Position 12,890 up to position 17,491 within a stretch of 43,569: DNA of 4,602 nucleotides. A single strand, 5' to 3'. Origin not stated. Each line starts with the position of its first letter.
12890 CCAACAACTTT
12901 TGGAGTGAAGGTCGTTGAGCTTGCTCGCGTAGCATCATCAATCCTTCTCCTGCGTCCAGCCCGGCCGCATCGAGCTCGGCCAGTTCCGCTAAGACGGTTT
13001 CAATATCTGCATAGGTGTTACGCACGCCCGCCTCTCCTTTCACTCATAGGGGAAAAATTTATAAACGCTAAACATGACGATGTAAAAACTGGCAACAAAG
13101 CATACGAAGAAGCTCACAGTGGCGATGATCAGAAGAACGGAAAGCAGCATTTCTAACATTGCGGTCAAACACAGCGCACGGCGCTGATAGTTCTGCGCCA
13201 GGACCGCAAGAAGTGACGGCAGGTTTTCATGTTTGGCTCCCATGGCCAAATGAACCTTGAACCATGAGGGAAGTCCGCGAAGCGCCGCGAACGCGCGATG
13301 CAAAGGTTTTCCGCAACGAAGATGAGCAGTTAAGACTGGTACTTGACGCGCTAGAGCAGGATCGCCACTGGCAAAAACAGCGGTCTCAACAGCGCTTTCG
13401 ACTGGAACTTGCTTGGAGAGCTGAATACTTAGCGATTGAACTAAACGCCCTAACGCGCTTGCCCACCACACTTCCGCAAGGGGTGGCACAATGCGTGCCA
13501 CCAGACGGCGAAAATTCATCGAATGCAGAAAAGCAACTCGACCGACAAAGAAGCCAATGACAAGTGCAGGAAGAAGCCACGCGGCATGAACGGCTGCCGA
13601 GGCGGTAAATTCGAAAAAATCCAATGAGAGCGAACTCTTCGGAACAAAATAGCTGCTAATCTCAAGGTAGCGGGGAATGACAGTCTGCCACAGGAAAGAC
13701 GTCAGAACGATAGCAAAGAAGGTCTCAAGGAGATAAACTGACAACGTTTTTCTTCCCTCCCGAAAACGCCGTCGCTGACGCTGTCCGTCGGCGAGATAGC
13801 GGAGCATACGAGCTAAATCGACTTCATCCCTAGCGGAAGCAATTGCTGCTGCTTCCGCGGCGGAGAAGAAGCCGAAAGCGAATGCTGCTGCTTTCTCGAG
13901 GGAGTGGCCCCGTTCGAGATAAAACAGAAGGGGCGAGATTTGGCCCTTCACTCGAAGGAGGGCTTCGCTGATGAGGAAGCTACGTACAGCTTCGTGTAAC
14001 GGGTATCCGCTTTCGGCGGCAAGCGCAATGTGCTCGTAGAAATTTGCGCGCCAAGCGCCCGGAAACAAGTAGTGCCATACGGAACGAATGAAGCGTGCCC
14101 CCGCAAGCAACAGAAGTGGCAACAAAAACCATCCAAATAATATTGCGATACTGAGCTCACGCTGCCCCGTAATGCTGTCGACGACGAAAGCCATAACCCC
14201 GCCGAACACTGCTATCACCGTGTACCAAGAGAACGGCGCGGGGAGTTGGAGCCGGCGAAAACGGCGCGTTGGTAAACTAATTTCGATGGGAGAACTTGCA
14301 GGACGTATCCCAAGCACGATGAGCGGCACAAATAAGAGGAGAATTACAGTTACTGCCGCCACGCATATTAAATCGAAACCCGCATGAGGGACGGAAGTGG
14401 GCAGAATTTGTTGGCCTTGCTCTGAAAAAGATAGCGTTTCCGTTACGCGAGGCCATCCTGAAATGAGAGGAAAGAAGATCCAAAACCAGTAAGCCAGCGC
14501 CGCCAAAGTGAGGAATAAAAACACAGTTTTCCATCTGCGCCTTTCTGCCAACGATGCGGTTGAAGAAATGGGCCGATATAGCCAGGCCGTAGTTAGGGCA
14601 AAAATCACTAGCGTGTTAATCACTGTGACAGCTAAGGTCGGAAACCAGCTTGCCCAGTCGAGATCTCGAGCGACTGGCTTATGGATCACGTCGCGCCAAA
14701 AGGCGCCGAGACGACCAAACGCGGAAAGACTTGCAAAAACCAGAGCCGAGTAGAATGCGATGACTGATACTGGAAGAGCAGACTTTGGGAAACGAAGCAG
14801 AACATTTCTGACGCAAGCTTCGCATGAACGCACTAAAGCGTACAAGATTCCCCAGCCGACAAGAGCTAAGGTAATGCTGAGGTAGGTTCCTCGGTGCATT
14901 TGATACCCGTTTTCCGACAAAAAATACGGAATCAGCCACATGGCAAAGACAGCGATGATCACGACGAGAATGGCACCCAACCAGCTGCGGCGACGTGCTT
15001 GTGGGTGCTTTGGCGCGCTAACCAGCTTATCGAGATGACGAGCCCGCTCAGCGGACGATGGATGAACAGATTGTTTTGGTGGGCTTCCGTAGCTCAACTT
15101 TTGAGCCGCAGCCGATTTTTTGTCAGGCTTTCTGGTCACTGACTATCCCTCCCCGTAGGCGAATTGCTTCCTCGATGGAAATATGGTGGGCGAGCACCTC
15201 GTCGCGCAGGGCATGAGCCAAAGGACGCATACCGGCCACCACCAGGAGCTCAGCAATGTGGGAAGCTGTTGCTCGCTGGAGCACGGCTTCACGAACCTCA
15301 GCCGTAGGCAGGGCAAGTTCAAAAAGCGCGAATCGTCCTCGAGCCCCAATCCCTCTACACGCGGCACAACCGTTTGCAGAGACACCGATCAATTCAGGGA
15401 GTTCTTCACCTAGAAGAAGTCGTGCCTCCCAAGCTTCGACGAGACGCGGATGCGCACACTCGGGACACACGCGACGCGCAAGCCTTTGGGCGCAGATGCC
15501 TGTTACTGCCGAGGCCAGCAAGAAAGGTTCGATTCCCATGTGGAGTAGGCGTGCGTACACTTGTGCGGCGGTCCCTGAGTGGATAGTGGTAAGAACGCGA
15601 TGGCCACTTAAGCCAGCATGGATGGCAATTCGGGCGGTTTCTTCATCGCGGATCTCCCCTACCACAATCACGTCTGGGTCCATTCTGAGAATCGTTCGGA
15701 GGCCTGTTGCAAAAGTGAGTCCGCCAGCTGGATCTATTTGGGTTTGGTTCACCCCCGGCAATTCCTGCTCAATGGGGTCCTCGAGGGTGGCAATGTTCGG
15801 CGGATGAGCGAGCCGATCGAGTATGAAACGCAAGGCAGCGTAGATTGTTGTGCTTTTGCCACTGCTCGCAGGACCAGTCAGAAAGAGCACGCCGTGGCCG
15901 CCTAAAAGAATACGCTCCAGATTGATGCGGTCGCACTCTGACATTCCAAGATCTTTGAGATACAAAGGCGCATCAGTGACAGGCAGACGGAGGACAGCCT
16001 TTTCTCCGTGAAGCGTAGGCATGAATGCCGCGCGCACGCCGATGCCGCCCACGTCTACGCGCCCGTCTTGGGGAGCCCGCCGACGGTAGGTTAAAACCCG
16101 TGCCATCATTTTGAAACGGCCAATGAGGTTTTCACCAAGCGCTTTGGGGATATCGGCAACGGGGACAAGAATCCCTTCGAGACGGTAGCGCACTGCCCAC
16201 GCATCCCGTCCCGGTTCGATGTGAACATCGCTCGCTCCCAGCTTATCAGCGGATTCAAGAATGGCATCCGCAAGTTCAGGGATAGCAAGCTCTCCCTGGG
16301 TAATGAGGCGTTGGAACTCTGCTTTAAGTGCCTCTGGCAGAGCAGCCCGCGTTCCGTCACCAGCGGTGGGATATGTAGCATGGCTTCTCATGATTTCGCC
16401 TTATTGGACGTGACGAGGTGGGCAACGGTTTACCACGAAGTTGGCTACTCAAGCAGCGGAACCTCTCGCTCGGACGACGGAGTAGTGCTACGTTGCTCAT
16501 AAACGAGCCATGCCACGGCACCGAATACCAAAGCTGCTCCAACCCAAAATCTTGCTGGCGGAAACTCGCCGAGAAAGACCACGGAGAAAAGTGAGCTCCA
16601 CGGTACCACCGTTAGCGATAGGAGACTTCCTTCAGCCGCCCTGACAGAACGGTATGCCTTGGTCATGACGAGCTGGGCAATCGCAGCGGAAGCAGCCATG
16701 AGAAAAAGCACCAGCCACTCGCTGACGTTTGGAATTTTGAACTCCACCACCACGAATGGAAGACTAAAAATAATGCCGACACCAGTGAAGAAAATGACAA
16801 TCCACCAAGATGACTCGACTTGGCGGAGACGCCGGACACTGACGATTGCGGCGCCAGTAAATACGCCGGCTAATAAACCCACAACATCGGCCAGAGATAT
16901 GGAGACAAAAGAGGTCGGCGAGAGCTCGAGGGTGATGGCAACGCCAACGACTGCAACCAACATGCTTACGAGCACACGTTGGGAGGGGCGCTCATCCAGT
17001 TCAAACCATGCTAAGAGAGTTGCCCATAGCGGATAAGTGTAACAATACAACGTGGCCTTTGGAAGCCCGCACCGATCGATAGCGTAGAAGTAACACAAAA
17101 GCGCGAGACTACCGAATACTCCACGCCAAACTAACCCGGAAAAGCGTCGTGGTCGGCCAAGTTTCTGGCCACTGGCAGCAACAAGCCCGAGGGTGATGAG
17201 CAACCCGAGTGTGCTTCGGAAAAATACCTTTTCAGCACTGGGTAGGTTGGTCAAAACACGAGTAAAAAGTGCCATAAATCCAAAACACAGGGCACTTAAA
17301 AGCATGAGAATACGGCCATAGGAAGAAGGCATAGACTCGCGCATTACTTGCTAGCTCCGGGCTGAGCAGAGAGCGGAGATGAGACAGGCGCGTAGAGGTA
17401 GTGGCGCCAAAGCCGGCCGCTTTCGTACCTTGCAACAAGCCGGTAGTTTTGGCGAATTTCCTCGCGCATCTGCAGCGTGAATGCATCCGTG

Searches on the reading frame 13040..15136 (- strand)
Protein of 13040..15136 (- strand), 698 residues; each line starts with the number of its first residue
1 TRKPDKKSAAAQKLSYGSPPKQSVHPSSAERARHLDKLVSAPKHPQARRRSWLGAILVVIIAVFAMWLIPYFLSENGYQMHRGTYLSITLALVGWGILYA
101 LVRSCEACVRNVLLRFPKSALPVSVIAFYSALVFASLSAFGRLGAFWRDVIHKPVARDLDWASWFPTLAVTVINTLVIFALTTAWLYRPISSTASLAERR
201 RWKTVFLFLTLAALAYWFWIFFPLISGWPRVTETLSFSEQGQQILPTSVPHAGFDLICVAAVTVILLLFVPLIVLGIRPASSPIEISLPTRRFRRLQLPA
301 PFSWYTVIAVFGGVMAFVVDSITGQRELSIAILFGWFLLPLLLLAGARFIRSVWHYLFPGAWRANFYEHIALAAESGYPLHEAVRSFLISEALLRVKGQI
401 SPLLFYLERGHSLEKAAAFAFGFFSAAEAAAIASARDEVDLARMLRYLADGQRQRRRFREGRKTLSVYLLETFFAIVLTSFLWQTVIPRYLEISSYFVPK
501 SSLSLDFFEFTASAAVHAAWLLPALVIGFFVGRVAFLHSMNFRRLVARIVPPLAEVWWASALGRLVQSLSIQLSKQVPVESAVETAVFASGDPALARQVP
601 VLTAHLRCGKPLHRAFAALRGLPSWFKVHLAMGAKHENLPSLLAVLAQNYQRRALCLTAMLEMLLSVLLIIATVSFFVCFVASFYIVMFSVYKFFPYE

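Call 54: search_protein_families(library=pfam, proteins=[window:13040-15136:-], max_evalue=0.00001)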
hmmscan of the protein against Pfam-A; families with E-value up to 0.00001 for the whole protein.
window:13040-15136:- (698 aa): 1 family
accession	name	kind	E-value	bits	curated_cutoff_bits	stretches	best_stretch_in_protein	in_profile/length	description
PF00482.28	T2SSF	-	1.4e-13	51.4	25.2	2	567-686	3-124/125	Type II secretion system (T2SS), protein F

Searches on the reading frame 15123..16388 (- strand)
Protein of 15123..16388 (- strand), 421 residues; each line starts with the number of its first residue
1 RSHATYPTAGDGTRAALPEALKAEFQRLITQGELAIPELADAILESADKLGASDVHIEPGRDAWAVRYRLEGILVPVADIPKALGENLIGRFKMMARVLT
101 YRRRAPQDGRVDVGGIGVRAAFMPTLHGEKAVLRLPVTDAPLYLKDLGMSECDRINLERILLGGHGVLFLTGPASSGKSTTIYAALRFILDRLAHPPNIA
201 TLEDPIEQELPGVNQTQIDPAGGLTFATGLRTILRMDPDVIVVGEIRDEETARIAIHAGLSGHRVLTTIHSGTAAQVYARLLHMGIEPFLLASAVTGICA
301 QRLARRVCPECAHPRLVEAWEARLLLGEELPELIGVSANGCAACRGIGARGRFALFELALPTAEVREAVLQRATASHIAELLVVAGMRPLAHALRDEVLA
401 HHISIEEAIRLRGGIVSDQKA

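Call 54: search_protein_families(library=pfam, proteins=[window:15123-16388:-], max_evalue=0.00001)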
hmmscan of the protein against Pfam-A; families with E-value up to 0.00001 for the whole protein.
window:15123-16388:- (421 aa): 1 family
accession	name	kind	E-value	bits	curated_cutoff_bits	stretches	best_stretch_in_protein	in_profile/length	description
PF00437.27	T2SSE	-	8.5e-95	318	24.9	1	35-410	7-370/370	Type II/IV secretion system protein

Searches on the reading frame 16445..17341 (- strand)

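Call 55: search_protein_families(library=pfam, proteins=[window:16445-17341:-], max_evalue=0.00001)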
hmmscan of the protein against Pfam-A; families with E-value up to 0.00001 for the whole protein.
window:16445-17341:- (298 aa): 1 family
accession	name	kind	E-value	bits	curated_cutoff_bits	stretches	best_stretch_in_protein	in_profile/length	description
PF00892.27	EamA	-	9.6e-32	110.5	28.2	2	9-137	3-133/135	EamA-like transporter family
